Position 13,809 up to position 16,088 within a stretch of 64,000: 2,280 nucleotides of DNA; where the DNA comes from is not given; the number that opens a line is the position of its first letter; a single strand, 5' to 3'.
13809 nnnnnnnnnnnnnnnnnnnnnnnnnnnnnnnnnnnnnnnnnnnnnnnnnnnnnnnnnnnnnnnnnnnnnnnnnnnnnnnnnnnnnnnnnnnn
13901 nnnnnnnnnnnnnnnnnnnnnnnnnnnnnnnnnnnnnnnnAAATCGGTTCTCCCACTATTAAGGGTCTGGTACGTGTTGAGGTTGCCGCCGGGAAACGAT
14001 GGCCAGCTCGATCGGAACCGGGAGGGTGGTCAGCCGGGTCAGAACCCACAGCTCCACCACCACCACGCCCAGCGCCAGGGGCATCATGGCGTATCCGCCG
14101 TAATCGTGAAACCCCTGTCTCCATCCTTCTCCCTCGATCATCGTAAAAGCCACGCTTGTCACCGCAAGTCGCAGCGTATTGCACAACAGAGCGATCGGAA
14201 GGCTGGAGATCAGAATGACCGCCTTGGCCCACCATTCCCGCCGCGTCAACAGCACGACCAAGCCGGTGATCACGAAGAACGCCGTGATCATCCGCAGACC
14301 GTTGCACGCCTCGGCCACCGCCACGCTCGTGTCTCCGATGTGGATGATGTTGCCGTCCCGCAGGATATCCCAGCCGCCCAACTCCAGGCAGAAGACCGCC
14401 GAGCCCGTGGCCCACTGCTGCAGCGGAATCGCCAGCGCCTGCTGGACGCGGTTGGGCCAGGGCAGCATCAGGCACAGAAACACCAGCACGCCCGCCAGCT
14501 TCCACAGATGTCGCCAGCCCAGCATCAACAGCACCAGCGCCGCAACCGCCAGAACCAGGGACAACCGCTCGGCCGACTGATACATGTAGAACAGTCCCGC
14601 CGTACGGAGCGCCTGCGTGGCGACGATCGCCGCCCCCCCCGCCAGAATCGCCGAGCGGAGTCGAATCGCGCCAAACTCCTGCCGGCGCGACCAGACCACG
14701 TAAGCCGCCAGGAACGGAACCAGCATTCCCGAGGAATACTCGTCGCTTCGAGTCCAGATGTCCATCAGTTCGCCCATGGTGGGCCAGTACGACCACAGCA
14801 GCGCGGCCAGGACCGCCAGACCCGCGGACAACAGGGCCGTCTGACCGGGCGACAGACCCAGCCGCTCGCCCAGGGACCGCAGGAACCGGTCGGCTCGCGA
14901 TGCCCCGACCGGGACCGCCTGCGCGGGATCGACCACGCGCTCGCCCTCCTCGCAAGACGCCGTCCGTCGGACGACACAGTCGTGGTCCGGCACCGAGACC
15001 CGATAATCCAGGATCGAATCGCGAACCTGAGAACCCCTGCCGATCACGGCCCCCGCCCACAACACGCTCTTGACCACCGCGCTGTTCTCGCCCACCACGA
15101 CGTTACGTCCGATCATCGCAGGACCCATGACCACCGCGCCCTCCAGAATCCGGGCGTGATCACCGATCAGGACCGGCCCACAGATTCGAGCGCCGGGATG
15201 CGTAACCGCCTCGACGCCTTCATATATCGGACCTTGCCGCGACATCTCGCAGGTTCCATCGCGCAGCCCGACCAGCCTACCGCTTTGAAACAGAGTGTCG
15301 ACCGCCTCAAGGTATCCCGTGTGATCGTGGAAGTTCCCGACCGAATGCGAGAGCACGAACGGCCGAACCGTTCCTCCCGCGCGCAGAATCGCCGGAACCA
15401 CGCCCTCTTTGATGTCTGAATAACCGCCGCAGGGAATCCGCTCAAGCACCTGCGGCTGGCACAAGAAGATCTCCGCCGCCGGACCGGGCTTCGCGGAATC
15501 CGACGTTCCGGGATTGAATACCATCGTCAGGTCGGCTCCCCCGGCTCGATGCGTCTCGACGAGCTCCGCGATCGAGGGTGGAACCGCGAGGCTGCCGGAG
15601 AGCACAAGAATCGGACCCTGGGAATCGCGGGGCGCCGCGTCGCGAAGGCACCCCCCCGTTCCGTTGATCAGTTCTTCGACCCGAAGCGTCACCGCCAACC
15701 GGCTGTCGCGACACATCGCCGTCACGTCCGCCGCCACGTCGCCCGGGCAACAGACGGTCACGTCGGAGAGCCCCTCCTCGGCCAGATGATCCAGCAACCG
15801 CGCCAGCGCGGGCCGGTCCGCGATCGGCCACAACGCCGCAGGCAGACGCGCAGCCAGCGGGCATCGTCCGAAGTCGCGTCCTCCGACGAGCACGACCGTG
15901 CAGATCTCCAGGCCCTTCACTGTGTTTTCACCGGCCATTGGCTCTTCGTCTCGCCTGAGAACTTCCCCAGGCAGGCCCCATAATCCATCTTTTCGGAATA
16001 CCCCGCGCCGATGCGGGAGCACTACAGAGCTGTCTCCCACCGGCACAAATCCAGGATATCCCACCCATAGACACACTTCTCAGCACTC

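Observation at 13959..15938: Exosortase fused to an N-terminal nucleotidyltransferase-like + left-handed beta-helix module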

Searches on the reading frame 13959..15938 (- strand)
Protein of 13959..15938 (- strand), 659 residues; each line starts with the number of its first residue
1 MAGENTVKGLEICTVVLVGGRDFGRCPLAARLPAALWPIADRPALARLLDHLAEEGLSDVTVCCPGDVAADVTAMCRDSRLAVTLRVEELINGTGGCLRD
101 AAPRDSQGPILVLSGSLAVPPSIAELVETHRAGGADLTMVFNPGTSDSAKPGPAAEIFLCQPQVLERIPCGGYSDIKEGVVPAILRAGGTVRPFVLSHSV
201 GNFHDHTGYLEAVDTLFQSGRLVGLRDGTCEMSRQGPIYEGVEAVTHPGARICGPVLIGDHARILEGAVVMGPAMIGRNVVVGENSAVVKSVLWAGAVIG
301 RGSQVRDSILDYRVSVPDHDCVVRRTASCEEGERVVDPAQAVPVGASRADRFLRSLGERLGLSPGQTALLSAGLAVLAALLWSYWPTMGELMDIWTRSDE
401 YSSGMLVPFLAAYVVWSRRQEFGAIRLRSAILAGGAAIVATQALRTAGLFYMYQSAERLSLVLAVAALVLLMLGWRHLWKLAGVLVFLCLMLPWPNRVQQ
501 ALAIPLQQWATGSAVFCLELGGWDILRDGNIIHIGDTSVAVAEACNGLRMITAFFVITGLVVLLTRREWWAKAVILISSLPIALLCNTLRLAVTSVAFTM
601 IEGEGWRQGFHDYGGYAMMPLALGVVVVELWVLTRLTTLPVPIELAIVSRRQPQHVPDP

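Call 3: search_protein_families(library=pfam, proteins=[window:13959-15938:-], max_evalue=1)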
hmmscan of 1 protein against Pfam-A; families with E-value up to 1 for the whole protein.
window:13959-15938:- (659 aa): 6 families
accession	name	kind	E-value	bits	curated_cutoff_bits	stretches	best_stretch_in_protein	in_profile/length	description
PF09721.15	Exosortase_EpsH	-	2.7e-52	178.1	25.7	1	377-633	1-254/254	Transmembrane exosortase (Exosortase_EpsH)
PF25084.1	LbH_EIF2B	-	8.4e-11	42.3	54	1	237-325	3-89/105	EIF2B subunit epsilon LbH domain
PF00132.30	Hexapep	-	4.2e-08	33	27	2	256-288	2-34/36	Bacterial transferase hexapeptide (six repeats)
PF24894.1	Hexapep_GlmU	-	1.3e-05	25.7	23.3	1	264-320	26-81/104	GlmU-like, C-terminal hexapeptide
PF00483.29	NTP_transferase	-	0.02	14.9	21.2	1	14-143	2-137/245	Nucleotidyl transferase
PF12804.13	NTP_transf_3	-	0.044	14.4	27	1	35-141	17-122/160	MobA-like NTP transferase domain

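Call 4: search_protein_families(library=ncbifam, proteins=[window:13959-15938:-], max_evalue=1)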
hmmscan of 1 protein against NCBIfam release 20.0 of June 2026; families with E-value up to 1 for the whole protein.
window:13959-15938:- (659 aa): 53 families (the best 25 are shown)
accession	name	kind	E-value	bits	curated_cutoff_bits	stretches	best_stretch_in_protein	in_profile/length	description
TIGR04152.1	exosort_VPLPA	exception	2.5e-44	152.2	400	1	395-640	4-249/486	VPLPA-CTERM-specific exosortase XrtD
NF038142.1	exosort_XrtW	exception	1.3e-42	145.8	425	1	374-635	6-267/494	exosortase W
TIGR02602.1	8TM_EpsH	subfamily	1.8e-41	142.2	105.55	1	393-622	2-229/241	exosortase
TIGR03109.2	exosort_XrtA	exception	1.8e-40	139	208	1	374-631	4-257/261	exosortase A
NF035943.2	exosort_XrtV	exception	1.4e-28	99.9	313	1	374-634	6-267/270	exosortase V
TIGR03113.1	exosort_XrtB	exception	1.1e-20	74.4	275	1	375-623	3-251/268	exosortase B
NF052502.1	man1P_GTase_Rv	exception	7.7e-20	71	440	2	14-140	3-131/352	mannose-1-phosphate guanylyltransferase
TIGR04151.1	exosort_VPDSG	exception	1.2e-14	54.5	300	1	388-635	45-301/306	VPDSG-CTERM-specific exosortase XrtC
TIGR04178.1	exo_archaeo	signature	2.3e-14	53.4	23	1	539-634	1-96/97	exosortase/archaeosortase family protein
TIGR03992.1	Arch_glmU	subfamily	5.7e-14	51.8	292.1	2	241-319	234-313/393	bifunctional sugar-1-phosphate nucleotidylyltransferase/acetyltransferase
TIGR03763.1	cyanoexo_CrtA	exception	8.8e-13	48.3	150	1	404-600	35-226/260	cyanoexosortase A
TIGR04156.1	cyanoexo_CrtB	exception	1e-12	48.1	300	1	374-634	10-268/280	cyanoexosortase B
TIGR04476.1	exosort_XrtN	exception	9.5e-11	41.4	200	1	455-599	66-216/406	exosortase N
NF041173.1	Sug_nt_acttase_Thmprot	equivalog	6.6e-09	35.2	600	1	250-317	243-311/405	bifunctional sugar-1-phosphate nucleotidylyltransferase/acetyltransferase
TIGR01208.1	rmlA_long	equivalog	5.6e-08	32.1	320.25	1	247-315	246-312/353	glucose-1-phosphate thymidylyltransferase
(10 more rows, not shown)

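Call 5: find_homologous_proteins(query=window:13959-15938:-, max_evalue=0.00001)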
Query window:13959-15938:- (659 aa): 668 proteins with E <= 0.00001 among 8000 candidates; the best 120 are listed.
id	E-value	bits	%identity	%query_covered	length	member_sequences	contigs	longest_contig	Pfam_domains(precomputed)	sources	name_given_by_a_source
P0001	0.0e+0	1477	100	100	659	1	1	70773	PF09721.16,PF00132.31,PF25087.2,PF25084.2,PF24894.2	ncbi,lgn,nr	ncbi:MAG TPA: exosortase [Sedimentisphaerales bacterium]|nr:exosortase [Sedimentisphaerales bacteriu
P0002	0.0e+0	1324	90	100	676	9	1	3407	PF09721.16,PF00132.31,PF25087.2,PF25084.2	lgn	-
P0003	0.0e+0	1215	82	100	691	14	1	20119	PF09721.16,PF00132.31,PF25087.2,PF25084.2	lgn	-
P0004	0.0e+0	1136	78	100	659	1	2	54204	PF09721.16,PF00132.31,PF25087.2,PF25084.2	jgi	jgi:exosortase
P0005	0.0e+0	1112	76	100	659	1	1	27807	PF09721.16,PF00132.31,PF25087.2,PF25084.2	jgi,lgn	-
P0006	0.0e+0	1103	75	100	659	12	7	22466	PF09721.16,PF00132.31,PF25087.2,PF25084.2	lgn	-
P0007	3.8e-288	976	67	100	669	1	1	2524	PF09721.16,PF00132.31,PF25084.2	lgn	-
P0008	3.4e-281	953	66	100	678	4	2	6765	PF09721.16,PF25084.2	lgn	-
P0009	6.9e-275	932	65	100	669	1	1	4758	PF09721.16,PF00132.31,PF25087.2,PF25084.2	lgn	-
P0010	8.1e-275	932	64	100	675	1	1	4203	PF09721.16,PF25087.2,PF25084.2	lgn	-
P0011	3.1e-273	926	64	100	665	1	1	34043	PF09721.16,PF00132.31,PF25087.2,PF25084.2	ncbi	ncbi:MAG: exosortase [Solirubrobacterales bacterium]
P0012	4.3e-267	906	64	100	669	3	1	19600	PF09721.16,PF25084.2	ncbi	-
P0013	5.3e-267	906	64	100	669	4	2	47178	PF09721.16,PF00132.31,PF25087.2,PF25084.2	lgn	-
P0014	4.1e-264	896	63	100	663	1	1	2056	PF09721.16,PF00132.31,PF25087.2,PF25084.2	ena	-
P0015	4.2e-262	890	61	100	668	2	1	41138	PF09721.16,PF00132.31,PF25087.2,PF25084.2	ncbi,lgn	ncbi:MAG: exosortase [Phycisphaerales bacterium]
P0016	1.6e-258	878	60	100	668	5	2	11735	PF09721.16,PF00132.31,PF25087.2,PF25084.2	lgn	-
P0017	2.0e-258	878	61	100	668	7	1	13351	PF09721.16,PF00132.31,PF25087.2,PF25084.2,PF24894.2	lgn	-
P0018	2.3e-258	877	60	100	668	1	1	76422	PF09721.16,PF00132.31,PF25087.2,PF25084.2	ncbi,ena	-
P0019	7.1e-255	866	61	100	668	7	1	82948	PF09721.16,PF25087.2,PF25084.2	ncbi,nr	ncbi:MAG: exosortase [Phycisphaerae bacterium]|nr:exosortase [Phycisphaerae bacterium]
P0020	4.0e-254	863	60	100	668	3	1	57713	PF09721.16,PF00132.31,PF25087.2,PF25084.2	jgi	-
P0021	3.0e-248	844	59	100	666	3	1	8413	PF09721.16,PF25084.2,PF12804.14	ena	-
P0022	4.4e-248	843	59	99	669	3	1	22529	PF00483.30,PF09721.16,PF00132.31,PF25087.2,PF25084.2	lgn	-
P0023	6.7e-248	843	58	100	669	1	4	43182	PF09721.16,PF00132.31,PF25087.2,PF25084.2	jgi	jgi:exosortase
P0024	7.8e-246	836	59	100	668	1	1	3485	PF09721.16,PF00132.31,PF25087.2,PF25084.2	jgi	jgi:exosortase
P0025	4.9e-245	833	58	100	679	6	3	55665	PF09721.16,PF00132.31,PF25087.2,PF25084.2,PF24894.2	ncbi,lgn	-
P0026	9.3e-245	832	58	100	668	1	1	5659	PF00483.30,PF09721.16,PF00132.31,PF25087.2,PF25084.2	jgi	-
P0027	1.2e-243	829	58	99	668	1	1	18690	PF09721.16,PF25087.2,PF25084.2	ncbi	-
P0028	8.5e-243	826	59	99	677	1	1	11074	PF00483.30,PF09721.16,PF25087.2,PF25084.2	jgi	jgi:exosortase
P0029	3.6e-239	814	57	99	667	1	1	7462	PF09721.16,PF00132.31,PF25087.2,PF25084.2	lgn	-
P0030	1.1e-238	812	58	100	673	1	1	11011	PF09721.16,PF00132.31,PF25087.2,PF25084.2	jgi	jgi:exosortase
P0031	7.1e-238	810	57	100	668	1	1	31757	PF09721.16,PF00132.31,PF25087.2,PF25084.2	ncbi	-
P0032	1.1e-237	809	57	100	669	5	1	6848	PF00483.30,PF09721.16,PF00132.31,PF25087.2,PF25084.2,PF24894.2,PF12804.14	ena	-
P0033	1.0e-235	802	56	99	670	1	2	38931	PF09721.16,PF25087.2,PF25084.2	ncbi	-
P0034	1.9e-235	802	58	100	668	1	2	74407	PF09721.16,PF00132.31,PF25087.2,PF25084.2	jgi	jgi:exosortase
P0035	2.6e-235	801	56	100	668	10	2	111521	PF09721.16,PF00132.31,PF25087.2,PF25084.2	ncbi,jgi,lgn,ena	-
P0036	4.3e-235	800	57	100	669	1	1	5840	PF00483.30,PF09721.16,PF25087.2,PF25084.2,PF24894.2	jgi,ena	-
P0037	4.6e-235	800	57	100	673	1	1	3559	PF09721.16,PF00132.31,PF25087.2,PF25084.2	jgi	jgi:exosortase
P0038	5.5e-235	800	57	97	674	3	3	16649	PF09721.16,PF00132.31,PF25087.2,PF25084.2,PF24894.2,PF12804.14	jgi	jgi:exosortase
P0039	2.3e-234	798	57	97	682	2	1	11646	PF00483.30,PF09721.16,PF00132.31,PF25087.2,PF25084.2,PF24894.2,PF12804.14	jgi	-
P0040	4.2e-234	797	58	97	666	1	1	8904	PF09721.16,PF00132.31,PF25087.2,PF25084.2,PF24894.2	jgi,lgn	jgi:exosortase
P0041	6.6e-234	796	56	100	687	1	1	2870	PF09721.16,PF00132.31,PF25087.2,PF25084.2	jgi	jgi:exosortase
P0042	9.2e-234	796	56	100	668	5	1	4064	PF09721.16,PF00132.31,PF25087.2,PF25084.2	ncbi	-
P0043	5.8e-233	793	57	97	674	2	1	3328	PF09721.16,PF00132.31,PF25087.2,PF25084.2,PF12804.14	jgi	jgi:exosortase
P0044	8.3e-233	793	57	100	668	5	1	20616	PF09721.16,PF00132.31,PF25087.2,PF25084.2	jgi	jgi:exosortase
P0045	1.7e-231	789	56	99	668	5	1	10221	PF00483.30,PF09721.16,PF00132.31,PF25087.2,PF25084.2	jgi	-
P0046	2.1e-231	788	57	100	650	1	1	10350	PF09721.16,PF25087.2,PF25084.2,PF24894.2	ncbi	-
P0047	4.9e-231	787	57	100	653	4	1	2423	PF09721.16,PF00132.31,PF25087.2,PF25084.2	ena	-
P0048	2.6e-230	785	56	100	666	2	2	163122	PF09721.16,PF25087.2,PF25084.2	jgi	jgi:exosortase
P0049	3.4e-230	784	57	100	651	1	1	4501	PF00483.30,PF09721.16,PF00132.31,PF25087.2,PF25084.2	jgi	jgi:exosortase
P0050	4.8e-229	780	55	97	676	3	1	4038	PF09721.16,PF00132.31,PF25084.2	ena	-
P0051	1.6e-228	779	56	100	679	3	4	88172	PF00483.30,PF09721.16,PF25084.2,PF24894.2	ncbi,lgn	-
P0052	1.9e-228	778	56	100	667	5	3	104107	PF00483.30,PF09721.16,PF00132.31,PF25087.2,PF25084.2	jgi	jgi:exosortase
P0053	2.8e-228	778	55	100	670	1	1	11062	PF09721.16,PF00132.31,PF25087.2,PF25084.2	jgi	jgi:exosortase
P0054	2.8e-228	778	56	98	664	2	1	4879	PF00483.30,PF09721.16,PF00132.31,PF25087.2,PF25084.2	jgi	-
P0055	4.2e-228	777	56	100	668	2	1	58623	PF00483.30,PF09721.16,PF00132.31,PF25087.2,PF25084.2,PF24894.2,PF12804.14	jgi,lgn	-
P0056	1.7e-227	775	56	100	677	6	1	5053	PF00483.30,PF09721.16,PF00132.31,PF25087.2,PF25084.2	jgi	jgi:exosortase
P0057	2.1e-227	775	56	100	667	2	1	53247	PF00483.30,PF09721.16,PF25087.2,PF25084.2,PF24894.2,PF12804.14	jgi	-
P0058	1.3e-226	772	55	100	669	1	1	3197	PF00483.30,PF09721.16,PF00132.31,PF25087.2,PF25084.2,PF24894.2,PF12804.14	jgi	jgi:exosortase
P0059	6.0e-226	770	56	100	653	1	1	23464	PF00483.30,PF09721.16,PF25084.2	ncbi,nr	ncbi:MAG: exosortase [Planctomycetes bacterium]|nr:exosortase [Planctomycetota bacterium]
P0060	6.4e-226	770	57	96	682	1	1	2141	PF09721.16,PF00132.31,PF25087.2,PF25084.2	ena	-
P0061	2.2e-225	768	55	100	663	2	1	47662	PF09721.16,PF25084.2,PF12804.14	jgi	-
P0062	2.9e-225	768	56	100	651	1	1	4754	PF00483.30,PF09721.16,PF00132.31,PF25087.2,PF25084.2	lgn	-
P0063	3.7e-225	768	55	100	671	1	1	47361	PF00483.30,PF09721.16,PF25084.2,PF12804.14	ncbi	-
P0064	1.8e-224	765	55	100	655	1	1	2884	PF09721.16,PF25087.2,PF25084.2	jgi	jgi:exosortase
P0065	3.3e-224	764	55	100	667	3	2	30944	PF09721.16,PF25087.2,PF25084.2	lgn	-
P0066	1.9e-223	762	56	98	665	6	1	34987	PF00483.30,PF09721.16,PF00132.31,PF25087.2,PF25084.2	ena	-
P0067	2.5e-223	762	54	100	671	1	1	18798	PF09721.16,PF00132.31,PF25087.2,PF25084.2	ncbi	-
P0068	4.1e-223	761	55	99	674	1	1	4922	PF00483.30,PF09721.16,PF25087.2,PF25084.2,PF12804.14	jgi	jgi:exosortase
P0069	6.5e-223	760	55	97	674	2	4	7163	PF00483.30,PF09721.16,PF00132.31,PF25087.2,PF25084.2,PF12804.14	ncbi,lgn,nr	ncbi:MAG: exosortase [Planctomycetes bacterium]|nr:exosortase [Planctomycetota bacterium]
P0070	6.9e-223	760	49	98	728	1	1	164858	PF09721.16,PF00132.31,PF25087.2,PF25084.2,PF24894.2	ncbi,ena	-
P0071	2.3e-222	758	54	100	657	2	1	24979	PF00483.30,PF09721.16,PF00132.31,PF25087.2,PF25084.2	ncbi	-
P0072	5.1e-222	757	55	100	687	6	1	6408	PF00483.30,PF09721.16,PF00132.31,PF25087.2,PF25084.2,PF24894.2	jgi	jgi:exosortase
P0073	5.2e-222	757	54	100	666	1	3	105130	PF09721.16,PF25087.2,PF25084.2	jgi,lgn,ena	-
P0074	1.7e-221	755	55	98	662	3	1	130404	PF09721.16,PF25087.2,PF25084.2,PF24894.2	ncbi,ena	-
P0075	2.3e-221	755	55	97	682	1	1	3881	PF09721.16,PF25087.2,PF25084.2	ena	-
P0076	3.9e-221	754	55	100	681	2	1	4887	PF09721.16,PF25087.2,PF25084.2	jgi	jgi:exosortase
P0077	8.6e-221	753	54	100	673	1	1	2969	PF00483.30,PF09721.16,PF00132.31,PF25087.2,PF25084.2,PF24894.2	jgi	-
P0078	1.3e-220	753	55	100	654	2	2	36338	PF09721.16,PF25087.2,PF25084.2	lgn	-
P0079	1.6e-220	752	54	100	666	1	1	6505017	PF09721.16,PF25087.2,PF25084.2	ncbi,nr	ncbi:MAG: exosortase [Phycisphaerales bacterium]|nr:MAG: exosortase [Phycisphaerales bacterium]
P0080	6.0e-220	750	55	99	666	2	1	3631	PF00483.30,PF09721.16,PF00132.31,PF25084.2,PF12804.14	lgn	-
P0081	8.7e-220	750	54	100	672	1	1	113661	PF00483.30,PF09721.16,PF25087.2,PF25084.2,PF12804.14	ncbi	-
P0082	1.7e-219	749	56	97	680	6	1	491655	PF00483.30,PF09721.16,PF00132.31,PF25087.2,PF25084.2,PF12804.14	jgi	jgi:exosortase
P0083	2.1e-219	749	54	100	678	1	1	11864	PF00483.30,PF09721.16,PF25087.2,PF25084.2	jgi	jgi:exosortase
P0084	2.9e-219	748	56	97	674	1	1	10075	PF00483.30,PF09721.16,PF25087.2,PF25084.2,PF24894.2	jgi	jgi:exosortase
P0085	4.3e-219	748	55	100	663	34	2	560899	PF09721.16,PF25087.2,PF25084.2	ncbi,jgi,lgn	jgi:exosortase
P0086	6.4e-219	747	53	98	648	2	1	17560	PF09721.16,PF25087.2,PF25084.2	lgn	-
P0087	6.8e-219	747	56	100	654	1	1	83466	PF09721.16,PF25087.2,PF25084.2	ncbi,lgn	-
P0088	1.4e-218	746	55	100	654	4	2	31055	PF09721.16,PF25087.2,PF25084.2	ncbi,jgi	jgi:exosortase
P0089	2.0e-218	745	54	100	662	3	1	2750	PF00483.30,PF09721.16,PF25087.2,PF25084.2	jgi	jgi:exosortase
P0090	3.8e-218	744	54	100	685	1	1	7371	PF09721.16,PF00132.31,PF25087.2,PF25084.2,PF24894.2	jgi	jgi:exosortase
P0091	6.5e-218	744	54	100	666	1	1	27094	PF09721.16,PF25087.2,PF25084.2,PF24894.2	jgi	-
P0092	1.0e-217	743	53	100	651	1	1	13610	PF09721.16,PF25087.2,PF25084.2,PF24894.2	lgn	-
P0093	1.6e-217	742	54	98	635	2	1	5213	PF00483.30,PF09721.16,PF00132.31,PF25087.2,PF25084.2,PF24894.2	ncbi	-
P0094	1.7e-217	742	54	98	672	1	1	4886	PF09721.16,PF00132.31,PF25087.2,PF25084.2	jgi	-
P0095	2.4e-217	742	54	100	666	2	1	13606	PF09721.16,PF00132.31,PF25087.2,PF25084.2,PF24894.2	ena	-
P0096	3.2e-217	741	54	100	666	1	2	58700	PF00483.30,PF09721.16,PF25087.2,PF25084.2,PF24894.2,PF12804.14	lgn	-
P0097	3.9e-217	741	55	97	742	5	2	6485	PF00483.30,PF09721.16,PF00132.31,PF25087.2,PF25084.2,PF12804.14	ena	-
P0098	1.9e-216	739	55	100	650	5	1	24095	PF00483.30,PF09721.16,PF00132.31,PF25087.2,PF25084.2,PF24894.2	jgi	jgi:exosortase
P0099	2.4e-216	738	54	99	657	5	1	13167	PF09721.16,PF25087.2,PF25084.2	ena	-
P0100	6.0e-216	737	54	100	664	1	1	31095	PF09721.16,PF25087.2,PF25084.2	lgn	-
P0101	6.6e-216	737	54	100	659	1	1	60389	PF09721.16,PF25087.2,PF25084.2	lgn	-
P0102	7.7e-216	737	53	100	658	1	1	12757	PF09721.16,PF25087.2,PF25084.2,PF24894.2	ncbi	-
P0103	9.6e-216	736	54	100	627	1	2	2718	PF00483.30,PF09721.16,PF25087.2,PF25084.2,PF24894.2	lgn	-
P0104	3.1e-215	735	54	100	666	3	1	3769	PF00483.30,PF09721.16,PF00132.31,PF25084.2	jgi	jgi:exosortase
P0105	5.9e-215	734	54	100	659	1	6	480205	PF09721.16,PF25087.2,PF25084.2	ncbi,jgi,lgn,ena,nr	ncbi:MAG TPA: exosortase [Sedimentisphaerales bacterium]|nr:exosortase [Sedimentisphaerales bacteriu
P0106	2.0e-214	732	54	99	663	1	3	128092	PF09721.16,PF25084.2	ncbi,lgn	-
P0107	5.5e-214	731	54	97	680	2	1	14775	PF00483.30,PF09721.16,PF00132.31,PF25087.2,PF25084.2,PF12804.14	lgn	-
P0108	2.1e-213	729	53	100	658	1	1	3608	PF00483.30,PF09721.16,PF25087.2,PF25084.2,PF24894.2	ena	-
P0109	3.2e-213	728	54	97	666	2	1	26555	PF00483.30,PF09721.16,PF25087.2,PF25084.2,PF24894.2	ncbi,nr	ncbi:MAG: exosortase [Planctomycetes bacterium]|nr:exosortase [Planctomycetota bacterium]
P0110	4.0e-213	728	53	99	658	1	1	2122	PF09721.16,PF25087.2,PF25084.2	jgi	jgi:exosortase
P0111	6.1e-213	727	52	98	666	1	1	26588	PF00483.30,PF09721.16,PF25087.2,PF25084.2,PF24894.2,PF12804.14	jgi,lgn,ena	-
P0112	1.3e-212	726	54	99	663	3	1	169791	PF09721.16,PF25084.2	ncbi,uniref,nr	ncbi:exosortase [Anaerobaca lacustris]|uniref:Exosortase n=1 Tax=Anaerobaca lacustris TaxID=3044600 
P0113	1.3e-212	726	53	100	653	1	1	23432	PF09721.16,PF25087.2,PF25084.2,PF24894.2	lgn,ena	-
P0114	1.9e-212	726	56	95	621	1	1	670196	PF09721.16,PF00132.31,PF25087.2,PF25084.2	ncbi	-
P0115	2.6e-212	725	53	100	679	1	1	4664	PF00483.30,PF09721.16,PF25087.2,PF25084.2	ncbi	-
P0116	2.9e-212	725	53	97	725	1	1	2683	PF09721.16,PF00132.31,PF25087.2,PF25084.2,PF12804.14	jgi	-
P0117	4.0e-212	725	53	100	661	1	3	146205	PF09721.16,PF25087.2,PF25084.2,PF24894.2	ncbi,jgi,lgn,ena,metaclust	metaclust:\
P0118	1.2e-211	723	55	95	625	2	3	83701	PF09721.16,PF00132.31,PF25087.2,PF25084.2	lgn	-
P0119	3.0e-211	722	53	95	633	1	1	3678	PF09721.16,PF25087.2,PF25084.2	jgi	jgi:exosortase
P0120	3.7e-211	721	51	99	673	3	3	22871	PF09721.16,PF25087.2,PF25084.2,PF24894.2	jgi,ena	-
